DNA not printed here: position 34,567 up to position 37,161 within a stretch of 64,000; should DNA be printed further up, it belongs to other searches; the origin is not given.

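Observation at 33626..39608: Two-gene OFOR (gamma-delta and alpha-beta fusions) transcriptionally fused to NfnAB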

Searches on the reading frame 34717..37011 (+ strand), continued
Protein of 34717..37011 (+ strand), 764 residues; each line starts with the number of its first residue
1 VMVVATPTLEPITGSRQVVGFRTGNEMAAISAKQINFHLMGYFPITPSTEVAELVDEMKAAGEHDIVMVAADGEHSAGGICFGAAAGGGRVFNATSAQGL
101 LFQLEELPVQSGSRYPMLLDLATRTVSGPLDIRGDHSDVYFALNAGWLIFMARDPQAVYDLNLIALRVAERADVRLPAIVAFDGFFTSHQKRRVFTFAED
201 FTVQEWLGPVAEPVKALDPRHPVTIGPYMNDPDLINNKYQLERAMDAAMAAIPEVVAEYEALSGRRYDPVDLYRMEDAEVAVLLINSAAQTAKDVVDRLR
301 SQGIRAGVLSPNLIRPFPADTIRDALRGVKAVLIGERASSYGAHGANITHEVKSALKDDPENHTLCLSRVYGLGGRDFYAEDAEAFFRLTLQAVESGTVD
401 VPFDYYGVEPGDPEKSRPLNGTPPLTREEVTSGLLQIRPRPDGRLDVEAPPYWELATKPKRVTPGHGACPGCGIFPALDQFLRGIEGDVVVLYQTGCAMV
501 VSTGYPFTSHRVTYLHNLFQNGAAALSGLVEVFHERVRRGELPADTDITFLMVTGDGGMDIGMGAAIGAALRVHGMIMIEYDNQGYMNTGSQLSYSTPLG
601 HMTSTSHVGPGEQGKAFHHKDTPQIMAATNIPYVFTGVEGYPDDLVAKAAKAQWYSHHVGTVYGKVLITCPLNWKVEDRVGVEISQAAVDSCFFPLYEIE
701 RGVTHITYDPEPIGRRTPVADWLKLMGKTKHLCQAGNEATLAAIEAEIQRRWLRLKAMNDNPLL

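Call 21: search_protein_families(library=pfam, proteins=[L026:389-2050:+, L026:2151-2840:+, L026:2837-3583:+, L026:3598-4668:+, L026:4725-5687:+, L026:9736-10239:+, L026:10313-11290:-, L026:11420-11830:-, L026:12172-12804:+, L026:13048-14016:+], max_evalue=0.00001)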
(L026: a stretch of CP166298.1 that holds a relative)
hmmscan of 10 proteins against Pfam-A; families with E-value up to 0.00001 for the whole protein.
L026:389-2050:+ (553 aa): 2 families
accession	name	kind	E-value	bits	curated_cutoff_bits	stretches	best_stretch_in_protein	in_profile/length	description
PF13520.12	AA_permease_2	-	4.8e-27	95.4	27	1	75-499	1-405/427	Amino acid permease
PF00324.27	AA_permease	-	5.7e-10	38.9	24.6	1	93-425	17-351/470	Amino acid permease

L026:2151-2840:+ (229 aa): 2 families
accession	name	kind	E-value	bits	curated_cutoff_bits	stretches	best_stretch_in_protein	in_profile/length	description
PF03473.23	MOSC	-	6.3e-32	110.6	22.7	1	57-167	2-119/120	MOSC domain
PF03475.19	YiiM_3-alpha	-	4.7e-09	36.4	22.7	1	177-218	1-42/44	YiiM-like, 3-alpha helix domain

L026:2837-3583:+ (248 aa): 4 families
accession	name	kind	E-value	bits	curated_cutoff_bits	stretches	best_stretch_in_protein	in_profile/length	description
PF13561.12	adh_short_C2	-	6.8e-57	193.2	27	1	9-241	1-236/236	Enoyl-(Acyl carrier protein) reductase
PF00106.31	adh_short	-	6e-52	176.4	26.6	1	4-198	2-193/195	short chain dehydrogenase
PF08659.16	KR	-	4.3e-11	43.5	22.6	1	5-167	3-162/180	KR domain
PF01370.27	Epimerase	-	6.3e-07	29.5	20.9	1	6-146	2-120/240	NAD dependent epimerase/dehydratase family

L026:3598-4668:+ (356 aa): 1 family
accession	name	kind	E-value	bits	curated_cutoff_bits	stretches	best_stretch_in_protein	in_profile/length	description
PF01636.29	APH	-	1.1e-21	78.2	23.2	1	35-271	6-230/239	Phosphotransferase enzyme family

L026:4725-5687:+ (320 aa): 1 family
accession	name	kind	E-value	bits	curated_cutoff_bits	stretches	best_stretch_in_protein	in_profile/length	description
PF04794.17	YdjC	-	7.8e-57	193.6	29.7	1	28-295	2-265/266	YdjC-like protein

L026:9736-10239:+ (167 aa): 0 families

L026:10313-11290:- (325 aa): 9 families
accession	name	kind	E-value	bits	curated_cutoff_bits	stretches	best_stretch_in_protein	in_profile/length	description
PF13738.12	Pyr_redox_3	-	4.3e-86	289.3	30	1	7-293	1-305/305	Pyridine nucleotide-disulphide oxidoreductase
PF07992.20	Pyr_redox_2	-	2.6e-36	126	26.1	1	5-296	2-277/291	Pyridine nucleotide-disulphide oxidoreductase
PF00070.33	Pyr_redox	-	5.6e-12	46.5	22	1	163-232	1-70/82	Pyridine nucleotide-disulphide oxidoreductase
PF01494.25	FAD_binding_3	-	1.7e-08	34.5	22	1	5-37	3-35/349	FAD binding domain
PF12831.13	FAD_oxidored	-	1.3e-06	28.5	27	0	5-37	1-33/416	FAD dependent oxidoreductase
PF13434.12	Lys_Orn_oxgnase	-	1.4e-06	28.1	21.3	0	71-191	92-220/339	L-lysine 6-monooxygenase/L-ornithine 5-monooxygenase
PF01266.30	DAO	-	3.3e-06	27.3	27.9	0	5-36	1-32/353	FAD dependent oxidoreductase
PF03486.20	HI0933_like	-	4.1e-06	26.8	50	0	5-37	2-34/244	HI0933-like protein Rossmann domain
PF00890.30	FAD_binding_2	-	9.4e-06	25.5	20.4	0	5-40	1-36/414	FAD binding domain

L026:11420-11830:- (136 aa): 0 families

L026:12172-12804:+ (210 aa): 2 families
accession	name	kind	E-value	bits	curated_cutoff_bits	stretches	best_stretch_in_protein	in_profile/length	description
PF12535.13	Nudix_N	-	8.2e-25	86.7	27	1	9-63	2-56/56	Hydrolase of X-linked nucleoside diphosphate N terminal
PF00293.34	NUDIX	-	1.1e-11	45.3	21.1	1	73-180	3-118/134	NUDIX domain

L026:13048-14016:+ (322 aa): 6 families
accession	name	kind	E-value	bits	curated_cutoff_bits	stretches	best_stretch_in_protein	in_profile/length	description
PF07726.17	AAA_3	-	2.2e-64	215.6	27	1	42-172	1-131/131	ATPase family associated with various cellular activities (AAA)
PF17863.7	AAA_lid_2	-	2.3e-25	88.5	22.7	1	235-305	2-73/74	AAA lid domain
PF07728.20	AAA_5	-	2.7e-16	60.3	22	1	42-170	1-139/139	AAA domain (dynein-related subfamily)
PF20030.5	bpMoxR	-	1.3e-11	44.4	27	1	16-188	7-178/205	MoxR domain in the MoxR-vWA-beta-propeller ternary systems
PF00004.35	AAA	-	7.1e-10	39.9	21.2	1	48-173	6-126/131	ATPase family associated with various cellular activities (AAA)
PF01078.27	Mg_chelatase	-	4.9e-07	29.8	20.3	0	23-62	5-44/207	Magnesium chelatase, subunit ChlI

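Call 22: search_protein_families(library=pfam, proteins=[L018:448-1611:-, L018:1746-2534:-, L018:2787-4358:-, L018:4573-5640:+, L018:9162-9905:+, L018:10105-10593:-, L018:10984-12141:-, L018:12616-13419:-, L018:13632-14600:-, L018:14710-15615:-], max_evalue=0.00001)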
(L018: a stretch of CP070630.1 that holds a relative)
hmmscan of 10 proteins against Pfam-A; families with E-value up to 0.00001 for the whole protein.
L018:448-1611:- (387 aa): 2 families
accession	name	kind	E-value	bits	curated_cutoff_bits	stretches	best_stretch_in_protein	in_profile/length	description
PF00696.33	AA_kinase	-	1.4e-41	143.2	24.9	1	22-254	1-234/234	Amino acid kinase family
PF01472.26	PUA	-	3.6e-19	68.9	24.8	1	296-369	1-73/74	PUA domain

L018:1746-2534:- (262 aa): 0 families

L018:2787-4358:- (523 aa): 3 families
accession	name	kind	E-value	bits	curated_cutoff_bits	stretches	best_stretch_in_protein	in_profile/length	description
PF00990.26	GGDEF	-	5.4e-43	147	23.8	1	118-273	1-158/161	Diguanylate cyclase, GGDEF domain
PF13487.12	HD_5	-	3.7e-38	131.4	27.2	1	298-458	5-168/170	HD domain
PF01966.28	HD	-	2.3e-17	63.8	22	1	309-429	3-116/116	HD domain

L018:4573-5640:+ (355 aa): 5 families
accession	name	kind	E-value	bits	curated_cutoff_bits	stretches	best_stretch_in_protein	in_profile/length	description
PF01436.27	NHL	-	5.4e-15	55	20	0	151-166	7-21/28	NHL repeat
PF21783.3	YNCE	-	1.6e-08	34.7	27.1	0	176-345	19-190/339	YNCE-like beta-propeller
PF13570.13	Beta-prop_ACSF4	-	1.3e-06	28.5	133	1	113-291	16-194/329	Beta-alanine-activating enzyme, beta-propeller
PF10282.15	Lactonase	-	1.8e-06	27.9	21.7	0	146-218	37-117/344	Lactonase, 7-bladed beta-propeller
PF16819.11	DUF5074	-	2.3e-06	27.3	27.2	0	115-218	107-215/353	Domain of unknown function (DUF5074)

L018:9162-9905:+ (247 aa): 0 families

L018:10105-10593:- (162 aa): 0 families

L018:10984-12141:- (385 aa): 0 families

L018:12616-13419:- (267 aa): 3 families
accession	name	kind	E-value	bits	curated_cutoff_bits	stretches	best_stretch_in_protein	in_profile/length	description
PF13561.12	adh_short_C2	-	1.6e-63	214.9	27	1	17-265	1-236/236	Enoyl-(Acyl carrier protein) reductase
PF00106.31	adh_short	-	1e-55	188.7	26.6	1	11-202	1-190/195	short chain dehydrogenase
PF08659.16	KR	-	6.6e-12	46.1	22.6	1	12-168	2-156/180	KR domain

L018:13632-14600:- (322 aa): 3 families
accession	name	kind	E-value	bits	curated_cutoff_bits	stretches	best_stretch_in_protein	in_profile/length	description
PF00106.31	adh_short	-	1.8e-43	148.7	26.6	1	30-223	1-186/195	short chain dehydrogenase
PF13561.12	adh_short_C2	-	4e-29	102.3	27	1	36-227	1-184/236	Enoyl-(Acyl carrier protein) reductase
PF08659.16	KR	-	8.3e-19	68.6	22.6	1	33-204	4-166/180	KR domain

L018:14710-15615:- (301 aa): 6 families
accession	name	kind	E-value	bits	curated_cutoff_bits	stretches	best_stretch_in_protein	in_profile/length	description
PF13460.12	NAD_binding_10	-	1.2e-25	90.8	27.2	1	6-156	1-149/184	NAD(P)H-binding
PF05368.20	NmrA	-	1.3e-21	78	27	1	2-227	5-229/298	NmrA-like family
PF01370.27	Epimerase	-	2.3e-20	73.5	20.9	1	2-214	1-240/240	NAD dependent epimerase/dehydratase family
PF01073.25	3Beta_HSD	-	1.1e-15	57.8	22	1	3-123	1-123/280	3-beta hydroxysteroid dehydrogenase/isomerase family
PF04321.23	RmlD_sub_bind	-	4.9e-12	46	27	1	129-215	127-214/287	RmlD substrate binding domain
PF07993.18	NAD_binding_4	-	5.9e-07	29.3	20.1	0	4-56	1-55/258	Male sterility protein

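Call 81: list_cluster_members(proteins=[P0001, P0163])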
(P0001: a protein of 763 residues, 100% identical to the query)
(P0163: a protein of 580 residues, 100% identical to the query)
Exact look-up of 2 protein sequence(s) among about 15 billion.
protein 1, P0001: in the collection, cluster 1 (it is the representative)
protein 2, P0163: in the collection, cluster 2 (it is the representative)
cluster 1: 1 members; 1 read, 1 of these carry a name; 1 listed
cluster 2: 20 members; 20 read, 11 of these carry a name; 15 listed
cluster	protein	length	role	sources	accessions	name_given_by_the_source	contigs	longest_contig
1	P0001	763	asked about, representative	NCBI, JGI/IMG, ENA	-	pyruvate ferredoxin oxidoreductase alpha subunit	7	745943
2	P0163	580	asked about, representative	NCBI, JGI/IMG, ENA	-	-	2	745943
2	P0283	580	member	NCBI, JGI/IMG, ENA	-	glutamate synthase (NADPH/NADH) small chain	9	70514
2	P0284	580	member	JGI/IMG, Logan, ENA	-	glutamate synthase (NADPH/NADH) small chain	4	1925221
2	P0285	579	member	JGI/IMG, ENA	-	glutamate synthase (NADPH/NADH) small chain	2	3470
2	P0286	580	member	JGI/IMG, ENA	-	glutamate synthase (NADPH/NADH) small chain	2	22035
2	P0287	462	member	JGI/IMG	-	glutamate synthase (NADPH/NADH) small chain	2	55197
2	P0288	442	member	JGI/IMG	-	glutamate synthase (NADPH/NADH) small chain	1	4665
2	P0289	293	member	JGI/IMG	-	hypothetical protein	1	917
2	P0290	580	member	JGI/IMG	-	glutamate synthase (NADPH/NADH) small chain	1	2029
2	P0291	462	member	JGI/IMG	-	glutamate synthase (NADPH/NADH) small chain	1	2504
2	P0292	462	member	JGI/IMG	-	glutamate synthase (NADPH/NADH) small chain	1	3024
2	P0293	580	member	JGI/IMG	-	glutamate synthase (NADPH/NADH) small chain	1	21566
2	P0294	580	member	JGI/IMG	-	-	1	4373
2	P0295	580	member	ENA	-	-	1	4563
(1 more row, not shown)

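Call 82: find_encoding_contigs(protein=P0001, flank=10000, max_places=3)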
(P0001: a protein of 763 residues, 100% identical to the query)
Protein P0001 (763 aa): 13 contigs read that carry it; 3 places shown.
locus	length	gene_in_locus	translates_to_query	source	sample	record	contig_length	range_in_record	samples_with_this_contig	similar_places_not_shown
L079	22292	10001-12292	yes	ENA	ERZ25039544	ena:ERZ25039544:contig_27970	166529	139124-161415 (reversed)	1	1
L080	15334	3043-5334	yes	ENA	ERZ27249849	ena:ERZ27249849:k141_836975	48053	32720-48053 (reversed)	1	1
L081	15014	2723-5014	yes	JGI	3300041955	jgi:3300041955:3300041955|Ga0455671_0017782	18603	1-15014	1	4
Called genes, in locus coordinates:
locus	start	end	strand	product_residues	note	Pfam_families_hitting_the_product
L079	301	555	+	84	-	PF04255:DUF433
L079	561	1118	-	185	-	-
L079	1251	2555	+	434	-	PF14690:Zn_ribbon_ISL3, PF01610:DDE_Tnp_ISL3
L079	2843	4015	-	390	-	PF13191:AAA_16, PF01637:ATPase_2 (weak), PF13401:AAA_22 (weak)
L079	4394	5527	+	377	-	PF05222:AlaDh_PNT_N, PF01262:AlaDh_PNT_C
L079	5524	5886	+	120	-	PF12769:PNTB_4TM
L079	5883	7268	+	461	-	PF02233:PNTB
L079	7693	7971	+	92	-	-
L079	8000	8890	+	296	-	-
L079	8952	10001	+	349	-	PF01558:POR, PF12837:Fer4_6 (faint), PF13237:Fer4_10 (faint), PF13484:Fer4_16 (faint), PF12838:Fer4_7 (weak), PF00037:Fer4 (weak)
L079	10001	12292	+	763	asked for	PF01855:POR_N, PF02780:Transketolase_C (weak), PF17147:PFOR_II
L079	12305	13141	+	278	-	PF10418:DHODB_Fe-S_bind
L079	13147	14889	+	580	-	PF14691:Fer4_20, PF00070:Pyr_redox (faint), PF07992:Pyr_redox_2, PF13450:NAD_binding_8 (weak), PF13738:Pyr_redox_3 (faint)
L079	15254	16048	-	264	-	PF13489:Methyltransf_23 (weak), PF08241:Methyltransf_11 (weak), PF13649:Methyltransf_25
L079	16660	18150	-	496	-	-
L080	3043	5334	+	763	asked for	PF01855:POR_N, PF02780:Transketolase_C (weak), PF17147:PFOR_II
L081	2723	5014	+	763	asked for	PF01855:POR_N, PF02780:Transketolase_C (weak), PF17147:PFOR_II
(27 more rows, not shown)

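Call 89: search_protein_families(library=pfam, proteins=[L071:4894-5640:+, L005:2299-2823:+, L005:2477-3001:+, L010:11714-13345:-], max_evalue=0.001)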
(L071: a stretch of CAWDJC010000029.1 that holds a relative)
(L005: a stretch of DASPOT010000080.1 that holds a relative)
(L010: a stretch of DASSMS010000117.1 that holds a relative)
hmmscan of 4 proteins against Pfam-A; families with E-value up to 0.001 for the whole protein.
L071:4894-5640:+ (248 aa): 0 families

L005:2299-2823:+ (174 aa): 1 family
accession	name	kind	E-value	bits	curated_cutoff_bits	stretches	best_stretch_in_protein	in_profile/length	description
PF01610.23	DDE_Tnp_ISL3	-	3.4e-06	27.5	23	1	95-149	144-199/240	Transposase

L005:2477-3001:+ (174 aa): 1 family
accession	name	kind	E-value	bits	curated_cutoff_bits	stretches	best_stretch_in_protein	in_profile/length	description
PF01610.23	DDE_Tnp_ISL3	-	0.00014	22.2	23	1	93-119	211-237/240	Transposase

L010:11714-13345:- (543 aa): 24 families
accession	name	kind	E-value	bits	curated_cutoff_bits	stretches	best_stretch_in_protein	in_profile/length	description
PF07992.20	Pyr_redox_2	-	1.5e-29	103.8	26.1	1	129-409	2-291/291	Pyridine nucleotide-disulphide oxidoreductase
PF14691.11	Fer4_20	-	2.3e-20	73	25.8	1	34-116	29-112/113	Dihydroprymidine dehydrogenase domain II, 4Fe-4S cluster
PF01266.30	DAO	-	3.6e-10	40.4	27.9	1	130-163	2-35/353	FAD dependent oxidoreductase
PF00070.33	Pyr_redox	-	7.3e-10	39.7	22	0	256-321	1-69/82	Pyridine nucleotide-disulphide oxidoreductase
PF13738.12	Pyr_redox_3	-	9.1e-10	38.7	30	0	124-159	161-196/305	Pyridine nucleotide-disulphide oxidoreductase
PF12831.13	FAD_oxidored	-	3.1e-09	37.1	27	1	130-166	2-38/416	FAD dependent oxidoreductase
PF13450.12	NAD_binding_8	-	1.2e-08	35.5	21.9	1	132-167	1-36/68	NAD(P)-binding Rossmann-like domain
PF00037.32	Fer4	-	3.9e-07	30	21.1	1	515-537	2-24/24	4Fe-4S binding domain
PF14697.11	Fer4_21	-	9.1e-07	29.4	35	1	488-538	7-59/59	4Fe-4S dicluster domain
PF12838.12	Fer4_7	-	1.3e-06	29.2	27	1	488-535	1-52/52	4Fe-4S dicluster domain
PF01262.27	AlaDh_PNT_C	-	1.3e-06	28.5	23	0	253-298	27-70/214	Alanine dehydrogenase/PNT, C-terminal domain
PF13237.11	Fer4_10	-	3.9e-06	27.1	25.5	2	488-532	8-53/53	4Fe-4S dicluster domain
PF00890.30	FAD_binding_2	-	6.2e-06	26.1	20.4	1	129-164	1-36/414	FAD binding domain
PF01593.30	Amino_oxidase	-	8e-06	25.8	19.8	1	138-165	2-29/443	Flavin containing amine oxidoreductase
PF03486.20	HI0933_like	-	1.8e-05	24.8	50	1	129-163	2-36/244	HI0933-like protein Rossmann domain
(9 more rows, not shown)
